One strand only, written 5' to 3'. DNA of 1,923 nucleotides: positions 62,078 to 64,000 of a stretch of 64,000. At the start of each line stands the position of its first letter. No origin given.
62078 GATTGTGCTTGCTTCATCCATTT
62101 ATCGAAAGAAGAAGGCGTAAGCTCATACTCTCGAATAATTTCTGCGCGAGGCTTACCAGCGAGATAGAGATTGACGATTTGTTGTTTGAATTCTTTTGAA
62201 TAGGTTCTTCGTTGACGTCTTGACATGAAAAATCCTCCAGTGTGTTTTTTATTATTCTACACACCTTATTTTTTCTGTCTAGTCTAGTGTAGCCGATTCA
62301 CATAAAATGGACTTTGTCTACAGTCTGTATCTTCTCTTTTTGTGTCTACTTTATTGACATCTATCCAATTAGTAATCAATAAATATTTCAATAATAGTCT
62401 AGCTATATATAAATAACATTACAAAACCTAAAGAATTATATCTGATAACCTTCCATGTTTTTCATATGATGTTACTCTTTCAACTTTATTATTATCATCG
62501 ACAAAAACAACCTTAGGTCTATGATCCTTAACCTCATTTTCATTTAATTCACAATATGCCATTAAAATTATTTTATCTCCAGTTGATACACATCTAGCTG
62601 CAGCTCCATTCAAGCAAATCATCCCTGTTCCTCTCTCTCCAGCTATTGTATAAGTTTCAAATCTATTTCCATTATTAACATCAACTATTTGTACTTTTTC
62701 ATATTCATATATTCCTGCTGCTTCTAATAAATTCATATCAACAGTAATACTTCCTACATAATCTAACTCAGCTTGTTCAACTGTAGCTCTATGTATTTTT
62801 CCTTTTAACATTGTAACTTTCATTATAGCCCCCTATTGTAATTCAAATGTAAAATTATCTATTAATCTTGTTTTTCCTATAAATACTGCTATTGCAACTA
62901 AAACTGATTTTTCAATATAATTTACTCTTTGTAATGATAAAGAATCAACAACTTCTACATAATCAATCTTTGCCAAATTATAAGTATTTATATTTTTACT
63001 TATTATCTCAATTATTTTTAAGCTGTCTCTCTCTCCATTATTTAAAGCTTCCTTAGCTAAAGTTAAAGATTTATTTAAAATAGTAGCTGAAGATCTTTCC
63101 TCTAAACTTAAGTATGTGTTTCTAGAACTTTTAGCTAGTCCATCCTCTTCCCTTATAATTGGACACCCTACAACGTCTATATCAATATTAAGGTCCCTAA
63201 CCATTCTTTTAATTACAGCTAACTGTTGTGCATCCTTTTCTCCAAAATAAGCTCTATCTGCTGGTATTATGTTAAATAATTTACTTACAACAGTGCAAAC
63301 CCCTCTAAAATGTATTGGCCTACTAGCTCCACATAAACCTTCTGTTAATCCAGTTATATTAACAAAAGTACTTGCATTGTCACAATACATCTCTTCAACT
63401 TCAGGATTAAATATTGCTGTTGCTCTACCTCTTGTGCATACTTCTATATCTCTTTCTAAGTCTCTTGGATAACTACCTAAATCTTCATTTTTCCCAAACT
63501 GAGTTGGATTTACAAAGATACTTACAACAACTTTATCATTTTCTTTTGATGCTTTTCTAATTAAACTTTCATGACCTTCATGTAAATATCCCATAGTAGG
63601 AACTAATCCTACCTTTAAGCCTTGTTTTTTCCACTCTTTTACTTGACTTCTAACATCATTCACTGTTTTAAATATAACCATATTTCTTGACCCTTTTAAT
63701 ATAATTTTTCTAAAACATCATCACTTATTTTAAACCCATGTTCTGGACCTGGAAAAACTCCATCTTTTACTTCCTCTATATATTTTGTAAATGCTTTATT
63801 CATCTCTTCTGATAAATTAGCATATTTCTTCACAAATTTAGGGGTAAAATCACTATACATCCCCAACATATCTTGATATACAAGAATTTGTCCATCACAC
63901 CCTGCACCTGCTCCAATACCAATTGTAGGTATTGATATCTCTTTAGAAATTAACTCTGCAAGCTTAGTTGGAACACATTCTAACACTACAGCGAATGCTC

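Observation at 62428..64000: Very low-GC panBCD pantothenate-biosynthesis operon adjacent to the IS junkyard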

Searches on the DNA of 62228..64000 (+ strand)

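Call 5: search_dna_similar(query=window:62228-64000:+, collection=plasmids, mode=near, max_rows=30)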
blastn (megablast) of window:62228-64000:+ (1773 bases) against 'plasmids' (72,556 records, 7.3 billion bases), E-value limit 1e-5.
Records with a match: 256; places in all: 610; records where one place covers at least 80% of the query: 92.
Best place of each record, by identity: >=99% 150; 95-99% 106.
By first word of the organism name: Enterococcus 256.
By predicted mobility (MOB-suite, as given by PLSDB): conjugative 145; non-mobilizable 90; mobilizable 21.
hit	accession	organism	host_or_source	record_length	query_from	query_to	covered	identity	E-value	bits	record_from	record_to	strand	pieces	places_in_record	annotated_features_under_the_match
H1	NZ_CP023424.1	Enterococcus faecium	Homo sapiens,blood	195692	1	1773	100%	100.0%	0e+0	3275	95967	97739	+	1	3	panC: pantoate--beta-alanine ligase | panD: aspartate 1-decarboxylase | panB: 3-methyl-2-oxobutanoate hydroxymethyltransferase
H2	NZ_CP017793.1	Enterococcus faecium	Homo sapiens,Peritoneal fluid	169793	1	1773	100%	100.0%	0e+0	3275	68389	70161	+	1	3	panC: pantoate--beta-alanine ligase | panD: aspartate 1-decarboxylase | panB: 3-methyl-2-oxobutanoate hydroxymethyltransferase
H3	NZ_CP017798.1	Enterococcus faecium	Homo sapiens,Peritoneal fluid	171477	1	1773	100%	100.0%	0e+0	3275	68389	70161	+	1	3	panC: pantoate--beta-alanine ligase | panD: aspartate 1-decarboxylase | panB: 3-methyl-2-oxobutanoate hydroxymethyltransferase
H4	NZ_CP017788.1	Enterococcus faecium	Homo sapiens,wound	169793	1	1773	100%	100.0%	0e+0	3275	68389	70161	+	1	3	panC: pantoate--beta-alanine ligase | panD: aspartate 1-decarboxylase | panB: 3-methyl-2-oxobutanoate hydroxymethyltransferase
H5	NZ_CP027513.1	Enterococcus faecium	Homo sapiens,blood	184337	1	1773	100%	100.0%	0e+0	3275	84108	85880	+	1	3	panC: pantoate--beta-alanine ligase | panD: aspartate 1-decarboxylase | panB: 3-methyl-2-oxobutanoate hydroxymethyltransferase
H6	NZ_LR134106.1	Enterococcus faecium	-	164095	1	1773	100%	100.0%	0e+0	3275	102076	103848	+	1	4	panC: pantoate--beta-alanine ligase | panD: aspartate 1-decarboxylase | panB: 3-methyl-2-oxobutanoate hydroxymethyltransferase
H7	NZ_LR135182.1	Enterococcus faecium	-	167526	1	1773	100%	100.0%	0e+0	3275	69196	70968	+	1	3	panC: pantoate--beta-alanine ligase | panD: aspartate 1-decarboxylase | panB: 3-methyl-2-oxobutanoate hydroxymethyltransferase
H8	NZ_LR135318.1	Enterococcus faecium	-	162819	1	1773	100%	100.0%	0e+0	3275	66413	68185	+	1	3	panC: pantoate--beta-alanine ligase | panD: aspartate 1-decarboxylase | panB: 3-methyl-2-oxobutanoate hydroxymethyltransferase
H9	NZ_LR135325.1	Enterococcus faecium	-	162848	1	1773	100%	100.0%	0e+0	3275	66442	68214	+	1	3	panC: pantoate--beta-alanine ligase | panD: aspartate 1-decarboxylase | panB: 3-methyl-2-oxobutanoate hydroxymethyltransferase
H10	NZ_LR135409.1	Enterococcus faecium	-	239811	1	1773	100%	100.0%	0e+0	3275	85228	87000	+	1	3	panC: pantoate--beta-alanine ligase | panD: aspartate 1-decarboxylase | panB: 3-methyl-2-oxobutanoate hydroxymethyltransferase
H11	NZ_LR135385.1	Enterococcus faecium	-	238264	1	1773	100%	100.0%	0e+0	3275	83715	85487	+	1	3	panC: pantoate--beta-alanine ligase | panD: aspartate 1-decarboxylase | panB: 3-methyl-2-oxobutanoate hydroxymethyltransferase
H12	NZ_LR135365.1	Enterococcus faecium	-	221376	1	1773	100%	100.0%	0e+0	3275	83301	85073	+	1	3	panC: pantoate--beta-alanine ligase | panD: aspartate 1-decarboxylase | panB: 3-methyl-2-oxobutanoate hydroxymethyltransferase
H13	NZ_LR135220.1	Enterococcus faecium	-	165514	1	1773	100%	100.0%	0e+0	3275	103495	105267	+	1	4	panC: pantoate--beta-alanine ligase | panD: aspartate 1-decarboxylase | panB: 3-methyl-2-oxobutanoate hydroxymethyltransferase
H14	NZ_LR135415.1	Enterococcus faecium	-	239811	1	1773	100%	100.0%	0e+0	3275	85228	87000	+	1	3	panC: pantoate--beta-alanine ligase | panD: aspartate 1-decarboxylase | panB: 3-methyl-2-oxobutanoate hydroxymethyltransferase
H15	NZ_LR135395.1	Enterococcus faecium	-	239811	1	1773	100%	100.0%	0e+0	3275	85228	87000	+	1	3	panC: pantoate--beta-alanine ligase | panD: aspartate 1-decarboxylase | panB: 3-methyl-2-oxobutanoate hydroxymethyltransferase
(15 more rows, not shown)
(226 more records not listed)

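Call 6: get_annotated_region(hit=H1, flank=15000)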
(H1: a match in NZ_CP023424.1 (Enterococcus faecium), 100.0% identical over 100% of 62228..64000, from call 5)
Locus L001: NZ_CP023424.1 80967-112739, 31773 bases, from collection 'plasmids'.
description: Enterococcus faecium strain K60-39 plasmid pTT39_p1, complete sequence
organism: Enterococcus faecium (NCBI taxid 1352)
taxonomy: Bacteria; Bacillota; Bacilli; Lactobacillales; Enterococcaceae; Enterococcus; Enterococcus faecium
host: -; source: Homo sapiens,blood; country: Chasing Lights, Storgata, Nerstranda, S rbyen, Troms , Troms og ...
typing (MOB-suite, as given by PLSDB): conjugative; replicon rep_cluster_893; relaxase MOBP; mating-pair formation MPF_T
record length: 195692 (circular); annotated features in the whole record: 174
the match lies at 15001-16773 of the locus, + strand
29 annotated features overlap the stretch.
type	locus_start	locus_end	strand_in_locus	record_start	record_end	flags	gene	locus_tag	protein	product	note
CDS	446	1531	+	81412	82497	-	xerS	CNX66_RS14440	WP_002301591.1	tyrosine recombinase XerS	GO:0015074 - DNA integration [Evidence IEA]; GO:0006310 - DNA recombination [Evidence IEA]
CDS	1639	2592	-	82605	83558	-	-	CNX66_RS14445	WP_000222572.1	IS30 family transposase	-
CDS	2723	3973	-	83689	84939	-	-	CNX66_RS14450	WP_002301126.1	PTS sugar transporter subunit IIC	GO:0009401 - phosphoenolpyruvate-dependent sugar phosphotransferase system [Evidence IEA]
CDS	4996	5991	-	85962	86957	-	lacD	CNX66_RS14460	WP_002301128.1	tagatose-bisphosphate aldolase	GO:0019512 - lactose catabolic process via tagatose-6-phosphate [Evidence IEA]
CDS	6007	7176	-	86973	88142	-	-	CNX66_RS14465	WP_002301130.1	SIS domain-containing protein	GO:1901135 - carbohydrate derivative metabolic process [Evidence IEA]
CDS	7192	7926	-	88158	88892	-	-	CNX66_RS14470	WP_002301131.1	GntR family transcriptional regulator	-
CDS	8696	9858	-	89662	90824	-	-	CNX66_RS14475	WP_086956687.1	IS3 family transposase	-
CDS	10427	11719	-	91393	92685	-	-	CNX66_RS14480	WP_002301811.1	IS256 family transposase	-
CDS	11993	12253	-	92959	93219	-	-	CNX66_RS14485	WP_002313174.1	hypothetical protein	-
CDS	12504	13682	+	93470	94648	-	-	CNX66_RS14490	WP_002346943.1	IS256-like element ISEf1 family transposase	GO:0006313 - DNA transposition [Evidence IEA]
CDS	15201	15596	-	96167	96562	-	panD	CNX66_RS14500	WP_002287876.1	aspartate 1-decarboxylase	GO:0015940 - pantothenate biosynthetic process [Evidence IEA]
CDS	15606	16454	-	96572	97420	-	panC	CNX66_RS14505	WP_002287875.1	pantoate--beta-alanine ligase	GO:0015940 - pantothenate biosynthetic process [Evidence IEA]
CDS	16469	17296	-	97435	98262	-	panB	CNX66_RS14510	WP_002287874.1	3-methyl-2-oxobutanoate hydroxymethyltransferase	GO:0015940 - pantothenate biosynthetic process [Evidence IEA]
CDS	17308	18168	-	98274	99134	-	-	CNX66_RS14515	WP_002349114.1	Rossmann-like and DUF2520 domain-containing protein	-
CDS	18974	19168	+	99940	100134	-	-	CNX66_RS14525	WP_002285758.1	hypothetical protein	-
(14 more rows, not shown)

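Call 13: search_rna_families(source=L001, start=14000, end=20000, threshold=evalue, max_evalue=1, show_alignments=2)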
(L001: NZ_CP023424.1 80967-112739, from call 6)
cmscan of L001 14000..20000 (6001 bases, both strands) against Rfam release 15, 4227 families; matches with E-value up to 1: 3.
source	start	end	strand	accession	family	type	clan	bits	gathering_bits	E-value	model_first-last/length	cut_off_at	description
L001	18181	18262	-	RF01749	pan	Cis-reg;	-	41.7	36.2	7.7e-05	1-92/92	no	pan motif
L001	18339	18406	-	RF02847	Ref64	Gene; sRNA;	-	22.4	44.3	0.91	1-69/69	no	Enterococcus sRNA 64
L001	14115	14337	-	RF04207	MIR5048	Gene; miRNA;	-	20.8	160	0.12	1-356/356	no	MIR5048 microRNA precursor family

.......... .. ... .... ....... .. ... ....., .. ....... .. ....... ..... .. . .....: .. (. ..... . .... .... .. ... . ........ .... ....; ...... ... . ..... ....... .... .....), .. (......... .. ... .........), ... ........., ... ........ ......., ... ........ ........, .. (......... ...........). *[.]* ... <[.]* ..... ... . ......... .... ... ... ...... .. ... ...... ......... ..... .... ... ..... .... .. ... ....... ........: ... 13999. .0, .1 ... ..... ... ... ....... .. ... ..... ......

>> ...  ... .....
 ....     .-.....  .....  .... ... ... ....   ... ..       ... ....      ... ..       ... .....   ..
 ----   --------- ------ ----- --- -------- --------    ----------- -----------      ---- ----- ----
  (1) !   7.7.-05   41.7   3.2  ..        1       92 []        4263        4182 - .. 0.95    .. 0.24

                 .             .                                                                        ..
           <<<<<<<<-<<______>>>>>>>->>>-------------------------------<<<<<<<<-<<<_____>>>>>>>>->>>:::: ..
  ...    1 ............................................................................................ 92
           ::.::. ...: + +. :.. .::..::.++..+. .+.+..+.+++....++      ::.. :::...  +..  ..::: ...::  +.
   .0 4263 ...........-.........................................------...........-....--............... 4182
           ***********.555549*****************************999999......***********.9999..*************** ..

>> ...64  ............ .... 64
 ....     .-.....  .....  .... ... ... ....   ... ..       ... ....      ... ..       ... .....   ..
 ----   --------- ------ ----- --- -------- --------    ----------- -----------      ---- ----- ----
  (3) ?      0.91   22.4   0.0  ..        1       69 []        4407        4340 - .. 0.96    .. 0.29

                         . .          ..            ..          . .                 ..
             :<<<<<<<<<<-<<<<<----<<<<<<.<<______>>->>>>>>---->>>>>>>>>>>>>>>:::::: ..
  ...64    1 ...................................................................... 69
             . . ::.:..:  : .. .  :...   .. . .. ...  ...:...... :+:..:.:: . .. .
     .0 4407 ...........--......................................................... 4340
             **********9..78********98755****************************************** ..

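Call 31: search_dna_similar(query=L001:15150-18420:+, collection=plasmids, mode=near, max_rows=40, rows=spread)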
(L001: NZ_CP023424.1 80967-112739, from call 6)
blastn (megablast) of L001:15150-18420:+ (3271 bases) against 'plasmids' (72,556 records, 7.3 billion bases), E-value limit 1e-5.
Records with a match: 246; places in all: 335; records where one place covers at least 80% of the query: 92.
Best place of each record, by identity: >=99% 151; 95-99% 13; 90-95% 80; 80-90% 2.
By first word of the organism name: Enterococcus 244; Lactococcus 1; Vagococcus 1.
By predicted mobility (MOB-suite, as given by PLSDB): conjugative 143; non-mobilizable 83; mobilizable 20.
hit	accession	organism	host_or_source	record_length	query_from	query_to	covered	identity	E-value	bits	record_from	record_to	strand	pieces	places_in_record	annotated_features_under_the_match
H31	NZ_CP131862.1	Enterococcus faecium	Homo sapiens,culture,urine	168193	1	3271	100%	100.0%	0e+0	6057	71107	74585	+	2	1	Rossmann-like and DUF2520 domain-containing protein | panC: pantoate--beta-alanine ligase | panB: 3-methyl-2-oxobutanoate hydroxymethyltransferase | panD: aspartate 1-decarboxylase | IS256 family transposase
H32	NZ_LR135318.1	Enterococcus faecium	-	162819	1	3271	100%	100.0%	0e+0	6041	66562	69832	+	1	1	Rossmann-like and DUF2520 domain-containing protein | panC: pantoate--beta-alanine ligase | panB: 3-methyl-2-oxobutanoate hydroxymethyltransferase | panD: aspartate 1-decarboxylase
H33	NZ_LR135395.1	Enterococcus faecium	-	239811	1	3271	100%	100.0%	0e+0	6041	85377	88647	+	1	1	Rossmann-like and DUF2520 domain-containing protein | panC: pantoate--beta-alanine ligase | panB: 3-methyl-2-oxobutanoate hydroxymethyltransferase | panD: aspartate 1-decarboxylase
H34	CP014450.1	Enterococcus faecium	Homo sapiens,feces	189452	1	3271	100%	100.0%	0e+0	6041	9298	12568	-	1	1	pantoate--beta-alanine ligase | hypothetical protein | 3-methyl-2-oxobutanoate hydroxymethyltransferase | aspartate decarboxylase | transposase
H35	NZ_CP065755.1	Enterococcus faecium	Homo sapiens,Rectal swab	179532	1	3271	100%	100.0%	0e+0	6041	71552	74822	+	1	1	Rossmann-like and DUF2520 domain-containing protein | panC: pantoate--beta-alanine ligase | panB: 3-methyl-2-oxobutanoate hydroxymethyltransferase | aspartate 1-decarboxylase | IS256 family transposase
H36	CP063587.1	Enterococcus faecium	Homo sapiens,rectal swab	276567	1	3271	100%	100.0%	0e+0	6041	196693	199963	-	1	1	DUF2520 domain-containing protein | pantoate--beta-alanine ligase | panB: 3-methyl-2-oxobutanoate hydroxymethyltransferase | aspartate 1-decarboxylase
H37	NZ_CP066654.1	Enterococcus faecium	Homo sapiens,cell culture,rectal swab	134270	1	3271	100%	100.0%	0e+0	6041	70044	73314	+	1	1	Rossmann-like and DUF2520 domain-containing protein | panC: pantoate--beta-alanine ligase | panB: 3-methyl-2-oxobutanoate hydroxymethyltransferase | panD: aspartate 1-decarboxylase | IS256 family transposase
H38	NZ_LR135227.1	Enterococcus faecium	-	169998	1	3271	100%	99.9%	0e+0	6024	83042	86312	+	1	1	Rossmann-like and DUF2520 domain-containing protein | panC: pantoate--beta-alanine ligase | panB: 3-methyl-2-oxobutanoate hydroxymethyltransferase | panD: aspartate 1-decarboxylase | IS256 family transposase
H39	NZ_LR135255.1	Enterococcus faecium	-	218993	1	3135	96%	100.0%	0e+0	5790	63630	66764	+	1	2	Rossmann-like and DUF2520 domain-containing protein | panC: pantoate--beta-alanine ligase | panB: 3-methyl-2-oxobutanoate hydroxymethyltransferase | panD: aspartate 1-decarboxylase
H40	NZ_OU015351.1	Enterococcus faecium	Homo sapiens,hepatic abscess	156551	1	3135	96%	100.0%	0e+0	5790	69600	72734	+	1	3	Rossmann-like and DUF2520 domain-containing protein | panC: pantoate--beta-alanine ligase | panB: 3-methyl-2-oxobutanoate hydroxymethyltransferase | aspartate 1-decarboxylase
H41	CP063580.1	Enterococcus faecium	Homo sapiens,rectal swab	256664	1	3135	96%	100.0%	0e+0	5790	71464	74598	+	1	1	DUF2520 domain-containing protein | pantoate--beta-alanine ligase | panB: 3-methyl-2-oxobutanoate hydroxymethyltransferase | aspartate 1-decarboxylase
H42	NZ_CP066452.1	Enterococcus faecium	Homo sapiens,cell culture,rectal swab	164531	1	3135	96%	100.0%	0e+0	5790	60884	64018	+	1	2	Rossmann-like and DUF2520 domain-containing protein | panC: pantoate--beta-alanine ligase | panB: 3-methyl-2-oxobutanoate hydroxymethyltransferase | panD: aspartate 1-decarboxylase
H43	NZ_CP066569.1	Enterococcus faecium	Homo sapiens,cell culture,rectal swab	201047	1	3135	96%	100.0%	0e+0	5790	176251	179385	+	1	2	Rossmann-like and DUF2520 domain-containing protein | panC: pantoate--beta-alanine ligase | panB: 3-methyl-2-oxobutanoate hydroxymethyltransferase | panD: aspartate 1-decarboxylase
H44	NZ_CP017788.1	Enterococcus faecium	Homo sapiens,wound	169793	1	3135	96%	100.0%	0e+0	5784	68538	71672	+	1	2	panC: pantoate--beta-alanine ligase | panB: 3-methyl-2-oxobutanoate hydroxymethyltransferase | panD: aspartate 1-decarboxylase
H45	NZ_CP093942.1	Enterococcus faecium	Homo sapiens,blood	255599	6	3135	96%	100.0%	0e+0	5781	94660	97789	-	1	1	Rossmann-like and DUF2520 domain-containing protein | panC: pantoate--beta-alanine ligase | panB: 3-methyl-2-oxobutanoate hydroxymethyltransferase | panD: aspartate 1-decarboxylase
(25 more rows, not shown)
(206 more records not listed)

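Call 40: search_rna_families(sources=[L082, L083, L003, L004, L005, L006, L009, L047, L087, L010, L017], threshold=gathering)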
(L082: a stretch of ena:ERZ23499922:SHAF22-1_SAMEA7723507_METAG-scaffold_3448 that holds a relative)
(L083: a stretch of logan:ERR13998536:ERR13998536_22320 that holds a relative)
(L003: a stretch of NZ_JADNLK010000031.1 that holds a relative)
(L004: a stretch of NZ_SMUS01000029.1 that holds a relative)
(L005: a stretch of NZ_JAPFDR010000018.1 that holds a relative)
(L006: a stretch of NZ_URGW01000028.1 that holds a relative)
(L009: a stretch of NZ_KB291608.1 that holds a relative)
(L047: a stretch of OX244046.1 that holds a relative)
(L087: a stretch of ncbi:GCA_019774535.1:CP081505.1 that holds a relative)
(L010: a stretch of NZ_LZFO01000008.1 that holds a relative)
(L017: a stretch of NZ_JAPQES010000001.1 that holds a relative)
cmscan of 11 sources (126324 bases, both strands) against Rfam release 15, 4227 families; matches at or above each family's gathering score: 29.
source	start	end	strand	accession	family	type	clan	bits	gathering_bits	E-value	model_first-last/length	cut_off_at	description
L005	2520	2724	+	RF00230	T-box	Cis-reg; leader;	-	145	93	3.7e-32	1-219/219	no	T-box leader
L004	2521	2725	+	RF00230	T-box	Cis-reg; leader;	-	142.6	93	1.6e-31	1-219/219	no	T-box leader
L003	2516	2720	+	RF00230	T-box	Cis-reg; leader;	-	140.7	93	4.8e-31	1-219/219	no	T-box leader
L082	2074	2273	+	RF00230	T-box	Cis-reg; leader;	-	134.5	93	1.9e-29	1-219/219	no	T-box leader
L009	2424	2630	+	RF00230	T-box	Cis-reg; leader;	-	129.3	93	4.3e-28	1-219/219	no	T-box leader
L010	4157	4242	+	RF01749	pan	Cis-reg;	-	59.1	36.2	1.8e-07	1-92/92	no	pan motif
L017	4420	4505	+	RF01749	pan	Cis-reg;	-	58.8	36.2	2e-07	1-92/92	no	pan motif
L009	4196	4287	+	RF01749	pan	Cis-reg;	-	58.4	36.2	2.5e-07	1-92/92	no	pan motif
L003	8066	8153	+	RF00005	tRNA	Gene; tRNA;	CL00001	57.3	29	2e-09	1-71/71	no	tRNA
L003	8358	8445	+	RF00005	tRNA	Gene; tRNA;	CL00001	57.3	29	2e-09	1-71/71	no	tRNA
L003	8766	8853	+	RF00005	tRNA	Gene; tRNA;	CL00001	57.3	29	2e-09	1-71/71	no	tRNA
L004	7493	7580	+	RF00005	tRNA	Gene; tRNA;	CL00001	57.3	29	2e-09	1-71/71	no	tRNA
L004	8323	8410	+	RF00005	tRNA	Gene; tRNA;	CL00001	57.3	29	2e-09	1-71/71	no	tRNA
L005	7481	7568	+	RF00005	tRNA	Gene; tRNA;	CL00001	57.3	29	2e-09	1-71/71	no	tRNA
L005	8293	8380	+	RF00005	tRNA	Gene; tRNA;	CL00001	57.3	29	2e-09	1-71/71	no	tRNA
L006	4796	4883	+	RF00005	tRNA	Gene; tRNA;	CL00001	57.3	29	2e-09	1-71/71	no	tRNA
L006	5608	5695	+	RF00005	tRNA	Gene; tRNA;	CL00001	57.3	29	2e-09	1-71/71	no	tRNA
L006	1510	1600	+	RF01749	pan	Cis-reg;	-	53.9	36.2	2.6e-06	1-92/92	no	pan motif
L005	4196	4286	+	RF01749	pan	Cis-reg;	-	53.4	36.2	3.4e-06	1-92/92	no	pan motif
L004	4195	4286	+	RF01749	pan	Cis-reg;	-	51.5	36.2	9.6e-06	1-92/92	no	pan motif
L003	4195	4286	+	RF01749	pan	Cis-reg;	-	51.2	36.2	1.1e-05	1-92/92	no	pan motif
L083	379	463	+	RF01749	pan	Cis-reg;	-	49.9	36.2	2.1e-05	1-92/92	no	pan motif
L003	8862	8951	+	RF00005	tRNA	Gene; tRNA;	CL00001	48.3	29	5.8e-07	1-71/71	no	tRNA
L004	8419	8508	+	RF00005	tRNA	Gene; tRNA;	CL00001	48.3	29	5.8e-07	1-71/71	no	tRNA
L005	8389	8478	+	RF00005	tRNA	Gene; tRNA;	CL00001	48.3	29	5.8e-07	1-71/71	no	tRNA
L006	5704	5793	+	RF00005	tRNA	Gene; tRNA;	CL00001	48.3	29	5.8e-07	1-71/71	no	tRNA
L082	3869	3951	+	RF01749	pan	Cis-reg;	-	47.5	36.2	7.7e-05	1-92/92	no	pan motif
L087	8193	8274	+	RF01749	pan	Cis-reg;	-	45.9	36.2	0.00018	1-92/92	no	pan motif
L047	4103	4192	+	RF01749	pan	Cis-reg;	-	44.9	36.2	0.00029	1-92/92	no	pan motif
